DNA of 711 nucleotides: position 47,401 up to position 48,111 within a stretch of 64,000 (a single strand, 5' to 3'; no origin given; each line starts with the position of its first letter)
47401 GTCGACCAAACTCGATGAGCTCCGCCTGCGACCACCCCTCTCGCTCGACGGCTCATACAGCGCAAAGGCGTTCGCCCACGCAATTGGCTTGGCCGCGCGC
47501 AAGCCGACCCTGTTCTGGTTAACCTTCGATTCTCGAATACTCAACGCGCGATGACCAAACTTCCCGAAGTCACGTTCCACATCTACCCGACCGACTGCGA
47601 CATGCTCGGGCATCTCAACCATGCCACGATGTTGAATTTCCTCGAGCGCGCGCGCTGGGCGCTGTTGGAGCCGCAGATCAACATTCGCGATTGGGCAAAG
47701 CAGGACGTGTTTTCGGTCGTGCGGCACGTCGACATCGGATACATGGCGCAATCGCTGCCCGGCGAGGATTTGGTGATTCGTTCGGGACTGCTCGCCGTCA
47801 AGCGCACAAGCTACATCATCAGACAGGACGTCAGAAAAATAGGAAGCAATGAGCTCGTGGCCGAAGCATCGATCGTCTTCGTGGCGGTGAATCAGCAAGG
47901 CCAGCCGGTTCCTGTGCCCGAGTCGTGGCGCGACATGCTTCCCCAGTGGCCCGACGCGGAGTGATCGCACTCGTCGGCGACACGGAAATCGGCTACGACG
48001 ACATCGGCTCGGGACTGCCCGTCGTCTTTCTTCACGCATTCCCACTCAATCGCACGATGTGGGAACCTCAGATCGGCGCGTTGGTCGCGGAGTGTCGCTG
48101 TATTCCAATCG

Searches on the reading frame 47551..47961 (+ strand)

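Call 88: search_protein_families(library=pfam, max_evalue=1e-8, proteins=[window:47551-47961:+])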
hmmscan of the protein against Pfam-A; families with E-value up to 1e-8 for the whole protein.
window:47551-47961:+ (137 aa): 1 family
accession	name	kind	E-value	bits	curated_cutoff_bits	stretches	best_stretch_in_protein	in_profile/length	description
PF13279.12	4HBT_2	-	8.2e-13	49.3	25.5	1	13-126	3-118/122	Thioesterase-like superfamily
